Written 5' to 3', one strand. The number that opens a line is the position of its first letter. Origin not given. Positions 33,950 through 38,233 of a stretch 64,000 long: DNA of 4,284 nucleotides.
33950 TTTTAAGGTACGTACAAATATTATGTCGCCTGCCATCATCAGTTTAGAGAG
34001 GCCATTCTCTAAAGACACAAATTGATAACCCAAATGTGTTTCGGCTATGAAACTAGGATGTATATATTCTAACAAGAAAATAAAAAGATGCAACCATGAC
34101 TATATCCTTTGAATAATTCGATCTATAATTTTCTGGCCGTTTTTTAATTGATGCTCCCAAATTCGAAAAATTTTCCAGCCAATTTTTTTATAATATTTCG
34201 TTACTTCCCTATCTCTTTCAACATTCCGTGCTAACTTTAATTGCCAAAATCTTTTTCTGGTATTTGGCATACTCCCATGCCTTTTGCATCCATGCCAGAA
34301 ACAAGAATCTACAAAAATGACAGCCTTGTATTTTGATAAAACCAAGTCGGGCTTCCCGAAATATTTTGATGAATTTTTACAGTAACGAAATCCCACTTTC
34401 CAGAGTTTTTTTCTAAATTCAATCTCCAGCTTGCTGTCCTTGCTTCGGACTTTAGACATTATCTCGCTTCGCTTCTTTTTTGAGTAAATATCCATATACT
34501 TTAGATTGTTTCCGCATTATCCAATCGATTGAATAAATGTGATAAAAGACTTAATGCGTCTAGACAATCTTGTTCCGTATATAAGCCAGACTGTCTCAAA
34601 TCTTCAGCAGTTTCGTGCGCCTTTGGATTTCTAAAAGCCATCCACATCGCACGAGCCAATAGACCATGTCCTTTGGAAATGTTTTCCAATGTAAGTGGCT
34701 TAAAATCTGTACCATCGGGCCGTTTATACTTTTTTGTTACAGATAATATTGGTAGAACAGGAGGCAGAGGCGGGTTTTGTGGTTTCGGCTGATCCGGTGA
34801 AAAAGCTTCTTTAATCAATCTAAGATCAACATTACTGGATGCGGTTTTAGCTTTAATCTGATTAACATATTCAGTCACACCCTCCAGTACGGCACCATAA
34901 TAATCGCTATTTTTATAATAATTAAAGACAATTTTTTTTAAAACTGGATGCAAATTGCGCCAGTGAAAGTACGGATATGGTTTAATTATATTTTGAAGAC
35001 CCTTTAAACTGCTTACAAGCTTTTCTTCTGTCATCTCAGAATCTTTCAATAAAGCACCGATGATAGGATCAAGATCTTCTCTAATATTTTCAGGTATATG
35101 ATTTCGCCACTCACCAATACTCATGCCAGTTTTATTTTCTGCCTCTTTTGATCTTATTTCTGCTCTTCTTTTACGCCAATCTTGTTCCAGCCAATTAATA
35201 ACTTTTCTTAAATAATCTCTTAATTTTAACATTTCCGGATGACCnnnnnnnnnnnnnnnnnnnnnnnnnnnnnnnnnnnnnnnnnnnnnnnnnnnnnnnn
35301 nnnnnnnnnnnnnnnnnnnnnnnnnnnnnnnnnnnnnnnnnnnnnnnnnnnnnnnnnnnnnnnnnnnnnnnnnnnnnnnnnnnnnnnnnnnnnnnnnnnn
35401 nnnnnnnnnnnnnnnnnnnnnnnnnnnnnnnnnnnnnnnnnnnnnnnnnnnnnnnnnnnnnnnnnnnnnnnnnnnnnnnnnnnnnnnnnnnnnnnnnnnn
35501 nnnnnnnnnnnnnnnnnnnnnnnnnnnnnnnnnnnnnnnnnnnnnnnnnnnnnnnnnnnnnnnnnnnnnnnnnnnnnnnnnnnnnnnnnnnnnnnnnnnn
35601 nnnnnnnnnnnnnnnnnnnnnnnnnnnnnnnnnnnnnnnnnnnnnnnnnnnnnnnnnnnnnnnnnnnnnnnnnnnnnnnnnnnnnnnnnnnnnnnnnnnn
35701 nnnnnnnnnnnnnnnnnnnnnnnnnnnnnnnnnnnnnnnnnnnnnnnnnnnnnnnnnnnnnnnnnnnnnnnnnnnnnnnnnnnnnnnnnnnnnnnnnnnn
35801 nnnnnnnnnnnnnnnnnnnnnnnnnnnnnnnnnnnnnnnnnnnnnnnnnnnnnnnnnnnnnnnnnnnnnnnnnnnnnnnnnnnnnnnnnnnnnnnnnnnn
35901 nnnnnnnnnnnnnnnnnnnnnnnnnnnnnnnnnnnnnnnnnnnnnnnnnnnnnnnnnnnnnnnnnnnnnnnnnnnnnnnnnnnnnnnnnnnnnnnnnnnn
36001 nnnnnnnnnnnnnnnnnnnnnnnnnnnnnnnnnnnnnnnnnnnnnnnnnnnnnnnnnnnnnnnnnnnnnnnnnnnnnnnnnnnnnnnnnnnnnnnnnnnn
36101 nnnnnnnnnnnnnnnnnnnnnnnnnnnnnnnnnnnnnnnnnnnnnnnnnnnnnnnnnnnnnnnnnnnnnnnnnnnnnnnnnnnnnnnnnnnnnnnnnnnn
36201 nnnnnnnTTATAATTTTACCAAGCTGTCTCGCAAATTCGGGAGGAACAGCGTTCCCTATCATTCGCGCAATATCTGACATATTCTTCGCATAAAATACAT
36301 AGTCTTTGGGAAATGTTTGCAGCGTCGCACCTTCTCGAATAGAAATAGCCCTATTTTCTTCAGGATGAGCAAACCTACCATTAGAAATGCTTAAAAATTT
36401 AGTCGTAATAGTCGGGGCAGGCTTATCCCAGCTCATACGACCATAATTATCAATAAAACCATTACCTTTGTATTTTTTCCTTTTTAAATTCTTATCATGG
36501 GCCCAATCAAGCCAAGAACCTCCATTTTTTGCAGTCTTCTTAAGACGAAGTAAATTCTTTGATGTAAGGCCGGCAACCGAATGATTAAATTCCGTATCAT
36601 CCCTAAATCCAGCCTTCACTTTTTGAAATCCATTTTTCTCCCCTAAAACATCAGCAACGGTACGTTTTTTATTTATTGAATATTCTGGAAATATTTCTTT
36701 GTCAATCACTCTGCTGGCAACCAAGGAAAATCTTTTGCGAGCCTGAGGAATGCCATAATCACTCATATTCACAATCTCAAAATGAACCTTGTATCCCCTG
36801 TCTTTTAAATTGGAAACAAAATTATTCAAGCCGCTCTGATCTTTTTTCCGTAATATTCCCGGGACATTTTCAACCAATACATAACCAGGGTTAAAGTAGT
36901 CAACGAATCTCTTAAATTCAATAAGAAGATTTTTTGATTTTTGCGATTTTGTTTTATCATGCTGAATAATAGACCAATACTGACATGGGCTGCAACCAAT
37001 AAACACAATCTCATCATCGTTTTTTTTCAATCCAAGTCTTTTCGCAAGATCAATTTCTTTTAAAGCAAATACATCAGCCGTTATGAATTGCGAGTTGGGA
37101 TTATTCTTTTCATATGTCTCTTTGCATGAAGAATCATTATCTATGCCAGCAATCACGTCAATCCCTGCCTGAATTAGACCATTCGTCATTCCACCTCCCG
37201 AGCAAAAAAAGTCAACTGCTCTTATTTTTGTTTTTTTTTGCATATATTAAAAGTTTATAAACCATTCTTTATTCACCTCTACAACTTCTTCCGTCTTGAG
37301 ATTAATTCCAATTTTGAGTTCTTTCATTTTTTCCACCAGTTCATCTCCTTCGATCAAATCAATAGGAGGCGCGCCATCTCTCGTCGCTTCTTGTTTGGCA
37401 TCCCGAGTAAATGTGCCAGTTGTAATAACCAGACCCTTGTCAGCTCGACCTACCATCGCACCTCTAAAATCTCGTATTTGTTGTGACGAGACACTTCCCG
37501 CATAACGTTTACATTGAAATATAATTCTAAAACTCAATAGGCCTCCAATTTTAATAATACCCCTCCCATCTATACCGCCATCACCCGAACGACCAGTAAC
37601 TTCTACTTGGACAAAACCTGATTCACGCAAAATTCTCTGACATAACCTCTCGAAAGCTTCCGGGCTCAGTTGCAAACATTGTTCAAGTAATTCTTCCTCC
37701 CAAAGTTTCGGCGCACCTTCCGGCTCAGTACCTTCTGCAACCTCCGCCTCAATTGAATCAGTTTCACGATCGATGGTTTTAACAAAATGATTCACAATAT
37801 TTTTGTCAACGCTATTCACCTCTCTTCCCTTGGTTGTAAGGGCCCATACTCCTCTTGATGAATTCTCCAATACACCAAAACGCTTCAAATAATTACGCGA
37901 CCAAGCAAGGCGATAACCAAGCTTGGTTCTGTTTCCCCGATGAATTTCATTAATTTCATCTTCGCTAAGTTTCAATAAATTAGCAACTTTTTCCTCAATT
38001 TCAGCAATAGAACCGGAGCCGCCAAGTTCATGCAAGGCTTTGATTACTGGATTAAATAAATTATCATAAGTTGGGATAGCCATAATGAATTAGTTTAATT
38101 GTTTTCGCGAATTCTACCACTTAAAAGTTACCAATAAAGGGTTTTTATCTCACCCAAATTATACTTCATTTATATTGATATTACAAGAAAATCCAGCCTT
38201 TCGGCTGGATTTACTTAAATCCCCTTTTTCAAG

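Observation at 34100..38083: Co-directional mrr - dcm - GHKL/HEPN - vsr operon: candidate composite restriction/defense module, possibly of an undescribed type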

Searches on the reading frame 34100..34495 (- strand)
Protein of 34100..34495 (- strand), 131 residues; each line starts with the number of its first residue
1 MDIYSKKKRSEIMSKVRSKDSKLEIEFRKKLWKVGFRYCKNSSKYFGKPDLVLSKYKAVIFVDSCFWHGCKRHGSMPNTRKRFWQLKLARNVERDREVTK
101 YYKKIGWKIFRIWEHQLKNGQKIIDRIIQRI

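Call 3: search_protein_families(library=pfam, proteins=[window:34100-34495:-], max_evalue=0.1)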
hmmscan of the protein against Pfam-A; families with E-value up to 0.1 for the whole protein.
window:34100-34495:- (131 aa): 3 families
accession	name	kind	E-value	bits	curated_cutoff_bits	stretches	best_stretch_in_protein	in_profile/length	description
PF03852.21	Vsr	-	6.3e-28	96.9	27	1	1-70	1-70/74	DNA mismatch endonuclease Vsr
PF18741.7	MTES_1575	-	0.0022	18.5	38.2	1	89-131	53-96/96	REase_MTES_1575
PF04480.18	DUF559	-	0.011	16.1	20.6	1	91-130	67-107/109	Protein of unknown function (DUF559)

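Call 4: search_protein_families(library=padloc, proteins=[window:34100-34495:-], max_evalue=0.1)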
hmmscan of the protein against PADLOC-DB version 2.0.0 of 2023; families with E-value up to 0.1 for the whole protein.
window:34100-34495:- (131 aa): 1 family
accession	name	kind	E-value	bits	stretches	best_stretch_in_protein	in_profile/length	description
PDLC03397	Vsr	-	5.4e-22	76.6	1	2-128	3-130/156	Type II nicking endonuclease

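Call 5: search_protein_families(library=ncbifam, proteins=[window:34100-34495:-], max_evalue=0.1)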
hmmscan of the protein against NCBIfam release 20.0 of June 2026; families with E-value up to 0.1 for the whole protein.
window:34100-34495:- (131 aa): 2 families
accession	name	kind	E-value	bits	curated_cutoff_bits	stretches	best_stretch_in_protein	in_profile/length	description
TIGR00632.1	vsr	subfamily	4e-36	123.9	97.85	1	1-115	2-118/119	DNA mismatch endonuclease Vsr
NF047470.1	PerABupregLA3241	equivalog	0.011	15.7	350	1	59-108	8-57/201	LA3241 family PerA/PerB upregulated protein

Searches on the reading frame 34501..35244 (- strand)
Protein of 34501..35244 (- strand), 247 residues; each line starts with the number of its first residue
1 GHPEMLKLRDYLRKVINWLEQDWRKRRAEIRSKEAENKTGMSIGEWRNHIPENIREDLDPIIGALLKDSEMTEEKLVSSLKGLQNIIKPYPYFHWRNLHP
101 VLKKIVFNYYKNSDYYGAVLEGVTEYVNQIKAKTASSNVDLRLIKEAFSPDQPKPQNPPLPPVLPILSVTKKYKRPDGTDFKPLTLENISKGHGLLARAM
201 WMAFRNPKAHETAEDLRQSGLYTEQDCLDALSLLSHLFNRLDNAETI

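Call 50: predict_structure(alignment_id=A2)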
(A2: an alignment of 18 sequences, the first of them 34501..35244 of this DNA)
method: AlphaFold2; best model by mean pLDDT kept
length: 247 residues; sequences in the alignment: 18
mean_pLDDT: 83.5   pTM: 0.63
mean pLDDT of the five models: 83.5, 82.7, 82.1, 80.5, 78.4
residues with pLDDT >= 90: 93; 70-90: 121; 50-70: 33; < 50: 0
segments of 3 or more residues with pLDDT < 50: none
pLDDT, mean of each block of 10 residues (from residue 1): 84 89 81 73 66 70 73 74 65 82 91 88 94 90 91 86 91 92 92 93 76 77 86 95 92
secondary structure, 60 per line:
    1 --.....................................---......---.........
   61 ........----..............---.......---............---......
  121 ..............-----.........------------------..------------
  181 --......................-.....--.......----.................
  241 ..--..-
elements in order: H3-39 H43-48 H52-68 H73-86 H90-96 H100-111 H115-134 H140-148 H183-204 H206-210 H213-219 H224-242

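Call 51: search_solved_structures(query=A2, max_evalue=10, show_alignments=1)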
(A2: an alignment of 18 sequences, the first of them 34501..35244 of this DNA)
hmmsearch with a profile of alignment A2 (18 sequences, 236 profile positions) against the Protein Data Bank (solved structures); distinct sequences matched with E-value up to 10: 0.

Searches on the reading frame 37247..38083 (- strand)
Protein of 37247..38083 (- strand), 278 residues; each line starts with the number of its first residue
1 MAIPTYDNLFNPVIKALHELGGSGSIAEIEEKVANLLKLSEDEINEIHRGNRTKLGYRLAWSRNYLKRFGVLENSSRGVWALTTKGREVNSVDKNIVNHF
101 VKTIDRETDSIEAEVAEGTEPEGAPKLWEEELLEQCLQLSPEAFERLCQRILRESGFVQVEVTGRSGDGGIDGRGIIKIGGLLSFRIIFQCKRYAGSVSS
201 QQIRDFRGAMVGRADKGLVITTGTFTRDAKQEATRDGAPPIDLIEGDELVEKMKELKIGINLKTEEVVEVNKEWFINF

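Call 3: search_protein_families(library=pfam, proteins=[window:37247-38083:-], max_evalue=0.1)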
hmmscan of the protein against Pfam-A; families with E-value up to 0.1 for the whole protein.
window:37247-38083:- (278 aa): 5 families
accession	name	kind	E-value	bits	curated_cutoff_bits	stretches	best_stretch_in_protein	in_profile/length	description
PF04471.18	Mrr_cat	-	1.1e-32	113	21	1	138-252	3-114/115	Restriction endonuclease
PF14338.12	Mrr_N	-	2.8e-20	72.7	29.5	1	6-89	1-84/87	Mrr N-terminal domain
PF22722.2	NA-iREase1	-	1.4e-12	47.9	27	1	144-251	1-106/106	NACHT-associated inactive Restriction Endonuclease 1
PF10356.15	RRG7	-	0.001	18.9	22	0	144-176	9-42/185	Required for respiratory growth protein 7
PF16007.11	DUF4777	-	0.0045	17.6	34.4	1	9-45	5-41/66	Domain of unknown function (DUF4777)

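Call 4: search_protein_families(library=padloc, proteins=[window:37247-38083:-], max_evalue=0.1)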
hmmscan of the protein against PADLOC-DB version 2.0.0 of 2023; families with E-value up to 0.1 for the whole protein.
window:37247-38083:- (278 aa): 12 families
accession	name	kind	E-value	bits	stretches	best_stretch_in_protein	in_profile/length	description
PDLC03657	mREase_IV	-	8.7e-32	108.7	2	130-272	163-311/317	Type IV methyl-directed restriction enzyme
PDLC04796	PDC-S02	-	1.6e-29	101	1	130-275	234-379/390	-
PDLC04806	PDC-S02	-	3.9e-29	99.9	1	117-255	164-302/324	-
PDLC04819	PDC-S02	-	1.1e-13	49.2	1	134-253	191-306/334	-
PDLC04815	PDC-S02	-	1.6e-09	35.5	1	142-255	208-320/346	-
PDLC03206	mREase_II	-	9.6e-09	32.3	1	146-256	284-399/434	Type II methyl-directed restriction enzyme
PDLC03663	mREase_IV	-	3e-08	30.8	1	137-255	410-525/544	Type IV methyl-directed restriction enzyme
PDLC03852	LmuA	-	2.7e-07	28.9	1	134-199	13-80/336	-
PDLC05079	PDC-S73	-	0.00015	18.7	1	139-204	9-70/752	-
PDLC02416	Aga_REase-TIR-PNTD1-PNTD2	-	0.00017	18.4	1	138-209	7-76/572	Class I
PDLC02400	Aga_TIR-PNTD1-PNTD2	-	0.00017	18.1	1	138-203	7-67/639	Class I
PDLC03203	mREase_II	-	0.00029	18.1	1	143-255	256-373/393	Type II methyl-directed restriction enzyme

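Call 5: search_protein_families(library=ncbifam, proteins=[window:37247-38083:-], max_evalue=0.1)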
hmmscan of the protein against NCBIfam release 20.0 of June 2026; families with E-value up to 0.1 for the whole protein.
window:37247-38083:- (278 aa): 0 families

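Call 25: list_cluster_members(proteins=[window:37247-38083:-, window:36185-37243:-, window:34100-34495:-, window:53812-54645:-, window:57348-58454:-, window:47236-48141:-, window:29000-31156:-])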
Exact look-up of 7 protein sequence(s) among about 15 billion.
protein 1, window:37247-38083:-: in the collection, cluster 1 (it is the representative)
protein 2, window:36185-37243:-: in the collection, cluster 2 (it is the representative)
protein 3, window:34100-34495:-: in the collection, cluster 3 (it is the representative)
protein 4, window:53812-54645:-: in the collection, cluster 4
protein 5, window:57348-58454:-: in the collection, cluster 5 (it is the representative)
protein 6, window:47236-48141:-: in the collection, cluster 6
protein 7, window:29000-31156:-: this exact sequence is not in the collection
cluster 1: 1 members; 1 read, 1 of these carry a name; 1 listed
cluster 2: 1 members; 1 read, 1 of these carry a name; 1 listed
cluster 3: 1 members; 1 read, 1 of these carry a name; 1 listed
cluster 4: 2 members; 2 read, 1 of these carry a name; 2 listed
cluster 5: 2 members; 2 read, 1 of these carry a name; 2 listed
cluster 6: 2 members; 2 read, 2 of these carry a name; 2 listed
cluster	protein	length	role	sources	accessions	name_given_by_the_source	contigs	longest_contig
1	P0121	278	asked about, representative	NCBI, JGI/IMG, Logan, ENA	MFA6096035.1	MAG: restriction endonuclease [Candidatus Paceibacterota bacterium] | restriction system protein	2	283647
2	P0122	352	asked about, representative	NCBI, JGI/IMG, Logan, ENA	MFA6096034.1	MAG: DNA cytosine methyltransferase [Candidatus Paceibacterota bacterium] | DNA (cytosine-5)-methyltransferase 1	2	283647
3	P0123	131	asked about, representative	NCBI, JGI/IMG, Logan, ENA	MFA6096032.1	MAG: very short patch repair endonuclease [Candidatus Paceibacterota bacterium] | DNA mismatch endonuclease (patch repair protein)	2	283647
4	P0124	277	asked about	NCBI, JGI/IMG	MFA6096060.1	MAG: hydroxyethylthiazole kinase [Candidatus Paceibacterota bacterium] | hydroxyethylthiazole kinase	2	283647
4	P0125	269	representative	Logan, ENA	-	-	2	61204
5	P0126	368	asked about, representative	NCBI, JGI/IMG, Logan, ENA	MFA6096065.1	MAG: polyprenyl synthetase family protein [Candidatus Paceibacterota bacterium] | geranylgeranyl pyrophosphate synthase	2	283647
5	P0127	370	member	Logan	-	-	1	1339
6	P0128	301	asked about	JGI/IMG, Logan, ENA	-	predicted amidohydrolase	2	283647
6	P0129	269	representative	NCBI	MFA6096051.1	MAG: carbon-nitrogen hydrolase family protein [Candidatus Paceibacterota bacterium]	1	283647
